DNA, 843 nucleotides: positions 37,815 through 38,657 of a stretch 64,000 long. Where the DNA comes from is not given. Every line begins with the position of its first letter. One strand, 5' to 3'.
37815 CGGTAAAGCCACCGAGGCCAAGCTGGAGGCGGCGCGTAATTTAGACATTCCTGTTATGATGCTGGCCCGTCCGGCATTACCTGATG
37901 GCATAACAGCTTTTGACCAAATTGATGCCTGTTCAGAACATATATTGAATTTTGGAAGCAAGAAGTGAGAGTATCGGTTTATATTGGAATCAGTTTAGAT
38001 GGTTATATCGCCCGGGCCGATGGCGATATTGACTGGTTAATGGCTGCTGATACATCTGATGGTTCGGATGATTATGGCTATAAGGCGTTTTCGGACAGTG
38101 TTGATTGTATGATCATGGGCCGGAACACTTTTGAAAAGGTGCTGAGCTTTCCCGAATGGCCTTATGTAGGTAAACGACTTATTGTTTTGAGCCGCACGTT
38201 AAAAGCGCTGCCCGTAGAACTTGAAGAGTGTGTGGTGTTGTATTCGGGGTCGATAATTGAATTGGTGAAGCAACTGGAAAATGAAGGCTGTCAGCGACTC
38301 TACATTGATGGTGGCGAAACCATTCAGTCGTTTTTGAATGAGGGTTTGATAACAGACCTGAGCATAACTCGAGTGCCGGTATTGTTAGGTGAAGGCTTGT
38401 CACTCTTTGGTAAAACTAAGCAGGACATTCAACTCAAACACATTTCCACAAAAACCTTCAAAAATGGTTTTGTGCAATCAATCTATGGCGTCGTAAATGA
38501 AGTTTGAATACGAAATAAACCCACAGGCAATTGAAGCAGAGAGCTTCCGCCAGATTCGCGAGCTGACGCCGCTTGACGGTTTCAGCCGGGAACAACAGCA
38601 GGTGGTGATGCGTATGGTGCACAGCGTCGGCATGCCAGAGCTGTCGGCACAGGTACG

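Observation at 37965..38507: DHFR/RibD_C-family reductase translationally coupled between cobK and cobH: a candidate unassigned step in corrin synthesis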

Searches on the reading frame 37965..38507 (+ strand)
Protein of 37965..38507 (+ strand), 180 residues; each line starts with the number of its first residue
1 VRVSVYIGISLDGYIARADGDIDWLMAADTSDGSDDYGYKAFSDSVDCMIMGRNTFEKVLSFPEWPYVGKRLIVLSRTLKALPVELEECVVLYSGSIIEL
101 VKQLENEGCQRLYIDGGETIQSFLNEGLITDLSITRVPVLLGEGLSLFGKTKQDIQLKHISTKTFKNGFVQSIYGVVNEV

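Call 3: search_protein_families(library=pfam, proteins=[window:37965-38507:+])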
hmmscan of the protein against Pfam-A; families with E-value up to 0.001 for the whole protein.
window:37965-38507:+ (180 aa): 2 families
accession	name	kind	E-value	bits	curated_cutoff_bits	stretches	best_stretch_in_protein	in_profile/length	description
PF01872.23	RibD_C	-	1.5e-16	61.3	24.1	1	5-170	5-196/197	RibD C-terminal domain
PF00186.24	DHFR_1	-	0.0005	20.2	25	1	48-138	39-117/159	Dihydrofolate reductase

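Call 4: search_protein_families(library=ncbifam, proteins=[window:37965-38507:+])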
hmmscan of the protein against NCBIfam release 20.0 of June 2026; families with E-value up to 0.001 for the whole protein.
window:37965-38507:+ (180 aa): 4 families
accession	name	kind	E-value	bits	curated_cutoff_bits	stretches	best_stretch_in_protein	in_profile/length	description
TIGR00227.1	ribD_Cterm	domain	1.6e-07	31.1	150.15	1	88-143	119-179/216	riboflavin-specific deaminase C-terminal domain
NF041386.1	dihyfolred_HdrA_Halo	equivalog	4.9e-06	26.4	300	1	47-138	40-122/158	dihydrofolate reductase HdrA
TIGR01508.1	rib_reduct_arch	equivalog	0.00013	21.2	186.45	1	98-144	126-175/210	2,5-diamino-6-(ribosylamino)-4(3H)-pyrimidinone 5'-phosphate reductase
TIGR00326.1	eubact_ribD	equivalog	0.00044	19.6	156.35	0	92-143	256-308/343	bifunctional diaminohydroxyphosphoribosylaminopyrimidine deaminase/5-amino-6-(5-phosphoribosylamino)uracil reductase RibD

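Call 7: find_homologous_proteins(query=window:37965-38507:+)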
Query window:37965-38507:+ (180 aa): 1573 proteins with E <= 0.001 among 1643 candidates; the best 120 are listed.
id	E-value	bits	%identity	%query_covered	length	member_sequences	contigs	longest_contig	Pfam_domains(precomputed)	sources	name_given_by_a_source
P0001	1.7e-113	395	100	100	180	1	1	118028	PF01872.23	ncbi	ncbi:MAG: dihydrofolate reductase family protein [Pseudomonadales bacterium]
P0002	4.8e-98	344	86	100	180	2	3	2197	PF01872.23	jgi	-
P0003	5.7e-98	344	86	100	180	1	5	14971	PF01872.23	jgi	-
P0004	2.5e-94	332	83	100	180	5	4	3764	PF01872.23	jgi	-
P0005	6.2e-93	328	84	100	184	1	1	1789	PF01872.23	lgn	-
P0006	1.2e-79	284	68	99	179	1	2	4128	PF01872.23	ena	-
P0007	3.2e-78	280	68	98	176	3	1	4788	PF01872.23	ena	-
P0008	4.2e-78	279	68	98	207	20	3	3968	PF01872.23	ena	-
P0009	4.6e-78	279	67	99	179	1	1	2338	PF01872.23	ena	-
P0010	4.0e-77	276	68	98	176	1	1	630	PF01872.23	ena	-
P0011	1.1e-76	275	69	98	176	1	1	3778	PF01872.23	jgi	-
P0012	2.3e-76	274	68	98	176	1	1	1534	PF01872.23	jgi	-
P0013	5.1e-76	273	66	97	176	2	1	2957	PF01872.23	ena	-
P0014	1.2e-75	271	66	98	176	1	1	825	PF01872.23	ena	-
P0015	1.2e-75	271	66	98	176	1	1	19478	PF01872.23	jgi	-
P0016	1.4e-75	271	66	98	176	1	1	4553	PF01872.23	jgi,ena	-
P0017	1.6e-75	271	66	97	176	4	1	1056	PF01872.23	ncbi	-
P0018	2.3e-75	270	66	98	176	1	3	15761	PF01872.23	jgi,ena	-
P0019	2.9e-75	270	65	98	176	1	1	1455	PF01872.23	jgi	-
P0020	3.8e-75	270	68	98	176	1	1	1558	PF01872.23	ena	-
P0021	5.5e-75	269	65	98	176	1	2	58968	PF01872.23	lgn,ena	-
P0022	8.8e-75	268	65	98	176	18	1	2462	PF01872.23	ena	-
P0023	2.1e-74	267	67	98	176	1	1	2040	PF01872.23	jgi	jgi:dihydrofolate reductase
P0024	3.2e-74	267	65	97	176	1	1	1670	PF01872.23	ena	-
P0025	3.8e-74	266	66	98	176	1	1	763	PF01872.23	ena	-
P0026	5.3e-74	266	65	98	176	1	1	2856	PF01872.23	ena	-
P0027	6.6e-74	266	68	98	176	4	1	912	PF01872.23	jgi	jgi:dihydrofolate reductase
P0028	3.3e-73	263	65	98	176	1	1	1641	PF01872.23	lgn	-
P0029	3.4e-73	263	63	98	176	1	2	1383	PF01872.23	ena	-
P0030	4.4e-73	263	65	98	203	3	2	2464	PF01872.23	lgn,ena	-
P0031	4.7e-73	263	64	99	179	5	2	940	PF01872.23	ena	-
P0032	6.0e-73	263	64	97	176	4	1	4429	PF01872.23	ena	-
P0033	1.6e-72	261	64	98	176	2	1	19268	PF01872.23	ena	-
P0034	2.4e-72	261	64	98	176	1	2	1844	PF01872.23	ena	-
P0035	2.5e-72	261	83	80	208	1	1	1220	PF01872.23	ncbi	-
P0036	2.6e-72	260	66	99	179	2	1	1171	PF01872.23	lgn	-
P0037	2.8e-72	260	65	97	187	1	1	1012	PF01872.23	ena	-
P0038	3.3e-72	260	64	98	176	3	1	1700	PF01872.23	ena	-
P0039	3.3e-72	260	64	97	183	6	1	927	PF01872.23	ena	-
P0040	3.9e-72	260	63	98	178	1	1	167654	PF01872.23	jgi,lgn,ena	-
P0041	4.2e-72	260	65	98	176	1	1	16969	PF01872.23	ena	-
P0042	1.3e-71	258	64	98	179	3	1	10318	PF01872.23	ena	-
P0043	2.0e-71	258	65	97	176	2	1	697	PF01872.23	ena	-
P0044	2.9e-71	257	65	97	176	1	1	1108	PF01872.23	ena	-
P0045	4.0e-71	257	64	97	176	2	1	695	PF01872.23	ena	-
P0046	6.3e-70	253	64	99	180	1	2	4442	PF01872.23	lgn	-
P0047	7.3e-70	252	65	97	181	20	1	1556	PF01872.23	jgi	-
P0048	2.8e-69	251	65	98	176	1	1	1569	PF01872.23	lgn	-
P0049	4.4e-69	250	61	98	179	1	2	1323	PF01872.23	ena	-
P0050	6.6e-69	249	62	98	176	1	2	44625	PF01872.23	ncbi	-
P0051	7.9e-69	249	64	97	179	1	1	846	PF01872.23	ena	-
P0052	9.1e-69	249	61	97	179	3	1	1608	PF01872.23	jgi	-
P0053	2.1e-68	248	65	98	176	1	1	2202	PF01872.23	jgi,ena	jgi:dihydrofolate reductase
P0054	2.8e-68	247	60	98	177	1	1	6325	PF01872.23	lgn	-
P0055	4.0e-68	247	64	98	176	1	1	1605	PF01872.23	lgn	-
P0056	1.4e-67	245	59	98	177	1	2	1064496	PF01872.23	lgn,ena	-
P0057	1.4e-67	245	61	98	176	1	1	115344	PF01872.23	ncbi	-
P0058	1.0e-66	242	61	99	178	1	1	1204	PF01872.23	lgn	-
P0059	3.7e-66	240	61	98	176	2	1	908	PF01872.23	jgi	jgi:dihydrofolate reductase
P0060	8.4e-66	239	61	98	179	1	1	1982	PF01872.23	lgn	-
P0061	9.5e-66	239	59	98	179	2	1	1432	PF01872.23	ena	-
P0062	1.9e-65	238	61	97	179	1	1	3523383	PF01872.23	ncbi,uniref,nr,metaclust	ncbi:dihydrofolate reductase family protein [Desulfotalea psychrophila]|uniref:Similar to dihydrofol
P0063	1.2e-64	236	60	98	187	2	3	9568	PF01872.23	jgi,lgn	-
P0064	1.5e-64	235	59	98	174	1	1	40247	PF01872.23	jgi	jgi:dihydrofolate reductase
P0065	3.2e-64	234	57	99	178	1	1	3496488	PF01872.23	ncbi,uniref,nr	ncbi:dihydrofolate reductase family protein [Sulfuriroseicoccus oceanibius]|uniref:Dihydrofolate red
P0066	3.2e-64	234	60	98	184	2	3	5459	PF01872.23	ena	-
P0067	3.8e-64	234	62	99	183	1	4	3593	PF01872.23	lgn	-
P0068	4.5e-63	230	63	97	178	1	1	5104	PF01872.23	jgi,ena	-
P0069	6.3e-63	230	56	98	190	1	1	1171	PF01872.23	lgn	-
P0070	1.7e-62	228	59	98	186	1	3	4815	PF01872.23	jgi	-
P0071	3.5e-62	227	57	97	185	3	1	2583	PF01872.23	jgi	jgi:dihydrofolate reductase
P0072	4.4e-62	227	57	98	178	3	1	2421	PF01872.23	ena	-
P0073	4.5e-62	227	57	97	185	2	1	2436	PF01872.23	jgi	-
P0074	5.0e-62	227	60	97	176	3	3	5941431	PF01872.23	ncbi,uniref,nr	ncbi:dihydrofolate reductase [Zooshikella marina]|uniref:Dihydrofolate reductase n=1 Tax=Zooshikella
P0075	6.6e-62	227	60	98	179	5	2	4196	PF01872.23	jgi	jgi:dihydrofolate reductase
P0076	1.1e-61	226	57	98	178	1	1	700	PF01872.23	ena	-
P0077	1.5e-61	225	56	97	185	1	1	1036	PF01872.23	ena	-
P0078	2.9e-61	224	59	99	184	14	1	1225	PF01872.23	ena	-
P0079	4.3e-61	224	55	99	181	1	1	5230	PF01872.23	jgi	jgi:dihydrofolate reductase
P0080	5.9e-61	223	56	98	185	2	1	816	PF01872.23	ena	-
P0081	1.4e-60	222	59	97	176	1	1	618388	PF01872.23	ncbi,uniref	ncbi:dihydrofolate reductase family protein [Zooshikella sp. RANM57]|uniref:dihydrofolate reductase 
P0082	3.1e-60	221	59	98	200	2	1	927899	PF01872.23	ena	-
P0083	3.9e-60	221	56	98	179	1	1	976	PF01872.23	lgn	-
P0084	9.2e-60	220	56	97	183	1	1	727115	PF01872.23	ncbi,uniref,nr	ncbi:dihydrofolate reductase [Noviherbaspirillum cavernae]|uniref:Dihydrofolate reductase n=1 Tax=No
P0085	2.3e-59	218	57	99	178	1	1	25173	PF01872.23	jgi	-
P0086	3.7e-59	218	56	98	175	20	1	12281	PF01872.23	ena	-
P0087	1.0e-58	216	56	98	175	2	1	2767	PF01872.23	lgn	-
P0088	1.1e-58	216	60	98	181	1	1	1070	PF01872.23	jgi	jgi:dihydrofolate reductase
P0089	1.3e-58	216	54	99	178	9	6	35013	PF01872.23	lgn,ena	-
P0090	1.3e-58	216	56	98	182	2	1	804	PF01872.23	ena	-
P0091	1.5e-58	216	58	97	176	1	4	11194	PF01872.23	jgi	jgi:dihydrofolate reductase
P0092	2.0e-58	215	55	98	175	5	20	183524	PF01872.23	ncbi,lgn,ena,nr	ncbi:MAG: dihydrofolate reductase [Leptospiraceae bacterium]|nr:dihydrofolate reductase [Leptospirac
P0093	4.2e-58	214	57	98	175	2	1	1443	PF01872.23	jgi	jgi:dihydrofolate reductase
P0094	4.6e-58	214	57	98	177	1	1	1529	PF01872.23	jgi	jgi:dihydrofolate reductase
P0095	1.5e-57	212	55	99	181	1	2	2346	PF01872.23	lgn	-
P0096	1.9e-57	212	56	97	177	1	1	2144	PF01872.23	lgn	-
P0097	2.1e-57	212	56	97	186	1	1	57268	PF01872.23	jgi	jgi:dihydrofolate reductase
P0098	2.7e-57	212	54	100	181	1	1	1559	PF01872.23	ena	-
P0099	4.2e-57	211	55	98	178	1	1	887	PF01872.23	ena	-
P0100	5.2e-57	211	53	95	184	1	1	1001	PF01872.23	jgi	jgi:dihydrofolate reductase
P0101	1.3e-56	209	57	98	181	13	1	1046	PF01872.23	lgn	-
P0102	2.3e-56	209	55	94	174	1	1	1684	PF01872.23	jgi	jgi:dihydrofolate reductase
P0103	3.3e-56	208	55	97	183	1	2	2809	PF01872.23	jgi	jgi:dihydrofolate reductase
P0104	4.5e-56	208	52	100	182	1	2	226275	PF01872.23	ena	-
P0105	6.0e-56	207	55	97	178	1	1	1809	PF01872.23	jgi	jgi:dihydrofolate reductase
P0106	1.0e-55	206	56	100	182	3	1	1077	PF01872.23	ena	-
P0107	1.1e-55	206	54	96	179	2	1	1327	PF01872.23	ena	-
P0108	1.1e-55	206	58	97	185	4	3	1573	PF01872.23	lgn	-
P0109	1.2e-55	206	55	96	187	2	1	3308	PF01872.23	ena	-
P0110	3.6e-55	205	55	98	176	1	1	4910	PF01872.23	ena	-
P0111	3.9e-55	205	55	99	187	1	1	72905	PF01872.23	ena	-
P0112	4.5e-55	204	56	99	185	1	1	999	PF01872.23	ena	-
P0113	6.8e-55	204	53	98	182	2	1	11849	PF01872.23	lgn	-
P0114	7.8e-55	204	54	98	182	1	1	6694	PF01872.23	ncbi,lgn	-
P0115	8.1e-55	203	54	98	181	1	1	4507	PF01872.23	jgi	jgi:dihydrofolate reductase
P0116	8.4e-55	203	55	97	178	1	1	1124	PF01872.23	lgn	-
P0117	9.0e-55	203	52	98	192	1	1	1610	PF01872.23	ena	-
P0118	9.5e-55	203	53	97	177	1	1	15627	PF01872.23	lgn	-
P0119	1.0e-54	203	54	98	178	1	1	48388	PF01872.23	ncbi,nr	ncbi:MAG: dihydrofolate reductase [Caldilineaceae bacterium]|nr:dihydrofolate reductase [Caldilineac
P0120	1.4e-54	203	56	98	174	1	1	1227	PF01872.23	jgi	jgi:dihydrofolate reductase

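Call 8: find_encoding_contigs(protein=P0003, flank=8000, max_places=5)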
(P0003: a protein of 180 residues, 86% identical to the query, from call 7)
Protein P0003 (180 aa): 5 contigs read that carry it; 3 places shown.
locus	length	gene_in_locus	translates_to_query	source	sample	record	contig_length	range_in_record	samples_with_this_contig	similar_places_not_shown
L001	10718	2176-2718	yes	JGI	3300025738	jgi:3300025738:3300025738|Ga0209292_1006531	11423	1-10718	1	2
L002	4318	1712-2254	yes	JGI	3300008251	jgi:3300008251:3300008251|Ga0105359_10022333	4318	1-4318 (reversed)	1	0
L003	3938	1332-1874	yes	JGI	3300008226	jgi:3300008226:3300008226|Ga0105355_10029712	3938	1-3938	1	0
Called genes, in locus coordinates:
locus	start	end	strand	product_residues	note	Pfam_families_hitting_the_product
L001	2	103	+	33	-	?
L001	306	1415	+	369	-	PF01888:CbiD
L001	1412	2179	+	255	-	PF02571:CbiJ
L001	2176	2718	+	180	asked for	PF01872:RibD_C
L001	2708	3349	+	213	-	PF02570:CbiC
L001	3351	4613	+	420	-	PF00590:TP_methylase, PF01189:Methyltr_RsmB-F (weak), PF09445:Methyltransf_15 (weak)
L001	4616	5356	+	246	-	PF00590:TP_methylase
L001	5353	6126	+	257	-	PF11760:CbiG_N, PF01890:CbiG_C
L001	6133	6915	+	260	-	PF00590:TP_methylase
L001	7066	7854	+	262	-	PF00590:TP_methylase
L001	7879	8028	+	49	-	-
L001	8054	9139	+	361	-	PF02492:cobW, PF07683:CobW_C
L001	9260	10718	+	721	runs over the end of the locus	?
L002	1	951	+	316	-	?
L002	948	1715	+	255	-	PF02571:CbiJ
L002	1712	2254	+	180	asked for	PF01872:RibD_C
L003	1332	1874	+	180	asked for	PF01872:RibD_C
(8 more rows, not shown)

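Call 9: find_encoding_contigs(protein=P0021, flank=8000, max_places=3)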
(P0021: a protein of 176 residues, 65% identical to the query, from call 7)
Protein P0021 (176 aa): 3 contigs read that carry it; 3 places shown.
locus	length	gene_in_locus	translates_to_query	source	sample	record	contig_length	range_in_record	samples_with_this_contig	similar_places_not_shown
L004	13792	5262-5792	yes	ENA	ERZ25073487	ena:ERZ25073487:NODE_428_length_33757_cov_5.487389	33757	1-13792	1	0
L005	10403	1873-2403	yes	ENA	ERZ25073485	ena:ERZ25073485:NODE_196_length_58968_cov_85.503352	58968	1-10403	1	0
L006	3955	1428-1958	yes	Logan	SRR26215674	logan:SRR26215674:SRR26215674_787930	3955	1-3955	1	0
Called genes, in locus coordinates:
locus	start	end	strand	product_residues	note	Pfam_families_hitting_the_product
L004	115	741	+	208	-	-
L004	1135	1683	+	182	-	PF05401:NodS (weak), PF00398:RrnaAD (weak), PF05219:DREV (weak), PF13489:Methyltransf_23, PF13847:Methyltransf_31, PF13649:Methyltransf_25, PF08241:Methyltransf_11, PF08242:Methyltransf_12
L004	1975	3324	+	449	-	PF02661:Fic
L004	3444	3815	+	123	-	-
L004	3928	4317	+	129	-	-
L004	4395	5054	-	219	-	PF10294:Methyltransf_16, PF13489:Methyltransf_23 (weak), PF13847:Methyltransf_31 (weak), PF13649:Methyltransf_25 (weak)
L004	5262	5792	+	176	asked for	PF01872:RibD_C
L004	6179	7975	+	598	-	PF21419:RoxA-like_Cyt-c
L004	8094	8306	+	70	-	PF12843:QSregVF_b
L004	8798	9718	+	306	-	PF14321:DUF4382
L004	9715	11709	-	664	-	PF00990:GGDEF, PF00563:EAL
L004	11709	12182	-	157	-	-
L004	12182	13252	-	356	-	PF13609:Porin_4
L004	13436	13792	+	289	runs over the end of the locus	PF07670:Gate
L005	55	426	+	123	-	-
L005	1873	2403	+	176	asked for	PF01872:RibD_C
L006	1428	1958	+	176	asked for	PF01872:RibD_C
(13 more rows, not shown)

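Call 10: find_encoding_contigs(protein=P0040, flank=8000, max_places=3)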
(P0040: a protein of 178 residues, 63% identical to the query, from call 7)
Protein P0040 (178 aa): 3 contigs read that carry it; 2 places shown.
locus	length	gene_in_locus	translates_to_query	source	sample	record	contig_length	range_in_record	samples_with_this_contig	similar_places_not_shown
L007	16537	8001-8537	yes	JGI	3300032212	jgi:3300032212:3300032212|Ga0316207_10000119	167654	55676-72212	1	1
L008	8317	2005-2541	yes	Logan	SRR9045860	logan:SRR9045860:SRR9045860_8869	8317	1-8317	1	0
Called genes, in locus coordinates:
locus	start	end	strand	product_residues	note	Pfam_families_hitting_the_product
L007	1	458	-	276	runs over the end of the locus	PF02567:PhzC-PhzF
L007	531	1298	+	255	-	PF12048:DUF3530, PF00561:Abhydrolase_1 (weak), PF12048:DUF3530, PF12695:Abhydrolase_5 (weak)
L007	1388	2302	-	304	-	PF00892:EamA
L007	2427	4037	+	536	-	PF00392:GntR, PF00155:Aminotran_1_2, PF12897:Asp_aminotransf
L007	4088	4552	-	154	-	-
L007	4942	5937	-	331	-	-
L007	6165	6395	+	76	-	PF14119:DUF4288 (weak)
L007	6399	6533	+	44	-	-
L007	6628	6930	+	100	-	PF07045:DUF1330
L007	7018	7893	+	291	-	PF01545:Cation_efflux, PF16916:ZT_dimer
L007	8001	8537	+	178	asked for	PF01872:RibD_C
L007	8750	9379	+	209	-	-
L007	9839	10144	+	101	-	-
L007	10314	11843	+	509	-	PF02518:HATPase_c, PF00072:Response_reg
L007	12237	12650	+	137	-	PF00571:CBS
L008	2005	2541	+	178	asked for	PF01872:RibD_C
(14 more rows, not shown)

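Call 12: search_solved_structures(query=window:37965-38507:+, max_evalue=0.01, show_alignments=2)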
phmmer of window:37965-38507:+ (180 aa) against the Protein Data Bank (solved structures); distinct sequences matched with E-value up to 0.01: 8.
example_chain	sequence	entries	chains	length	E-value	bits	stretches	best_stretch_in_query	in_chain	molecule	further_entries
3ky8_A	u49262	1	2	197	3.6e-36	128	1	5-174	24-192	Putative riboflavin biosynthesis protein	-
2gd9_A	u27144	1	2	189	3.4e-18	69.5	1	2-174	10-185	Hypothetical protein yyaP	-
3jtw_A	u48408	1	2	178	6.1e-18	68.7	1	2-174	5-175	Dihydrofolate reductase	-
7xh2_A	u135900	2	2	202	1.3e-14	57.9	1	5-173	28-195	Uncharacterized protein sfcH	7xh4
2xw7_A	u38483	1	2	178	3.9e-13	53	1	5-146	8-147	DIHYDROFOLATE REDUCTASE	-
1cz3_A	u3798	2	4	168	1.2e-09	41.7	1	34-161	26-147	DIHYDROFOLATE REDUCTASE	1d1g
3kgy_A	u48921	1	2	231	0.00078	22.7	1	106-152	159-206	Bifunctional deaminase-reductase domain protein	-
8jsv_A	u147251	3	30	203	0.0044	20.3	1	49-155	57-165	Dihydrofolate reductase family protein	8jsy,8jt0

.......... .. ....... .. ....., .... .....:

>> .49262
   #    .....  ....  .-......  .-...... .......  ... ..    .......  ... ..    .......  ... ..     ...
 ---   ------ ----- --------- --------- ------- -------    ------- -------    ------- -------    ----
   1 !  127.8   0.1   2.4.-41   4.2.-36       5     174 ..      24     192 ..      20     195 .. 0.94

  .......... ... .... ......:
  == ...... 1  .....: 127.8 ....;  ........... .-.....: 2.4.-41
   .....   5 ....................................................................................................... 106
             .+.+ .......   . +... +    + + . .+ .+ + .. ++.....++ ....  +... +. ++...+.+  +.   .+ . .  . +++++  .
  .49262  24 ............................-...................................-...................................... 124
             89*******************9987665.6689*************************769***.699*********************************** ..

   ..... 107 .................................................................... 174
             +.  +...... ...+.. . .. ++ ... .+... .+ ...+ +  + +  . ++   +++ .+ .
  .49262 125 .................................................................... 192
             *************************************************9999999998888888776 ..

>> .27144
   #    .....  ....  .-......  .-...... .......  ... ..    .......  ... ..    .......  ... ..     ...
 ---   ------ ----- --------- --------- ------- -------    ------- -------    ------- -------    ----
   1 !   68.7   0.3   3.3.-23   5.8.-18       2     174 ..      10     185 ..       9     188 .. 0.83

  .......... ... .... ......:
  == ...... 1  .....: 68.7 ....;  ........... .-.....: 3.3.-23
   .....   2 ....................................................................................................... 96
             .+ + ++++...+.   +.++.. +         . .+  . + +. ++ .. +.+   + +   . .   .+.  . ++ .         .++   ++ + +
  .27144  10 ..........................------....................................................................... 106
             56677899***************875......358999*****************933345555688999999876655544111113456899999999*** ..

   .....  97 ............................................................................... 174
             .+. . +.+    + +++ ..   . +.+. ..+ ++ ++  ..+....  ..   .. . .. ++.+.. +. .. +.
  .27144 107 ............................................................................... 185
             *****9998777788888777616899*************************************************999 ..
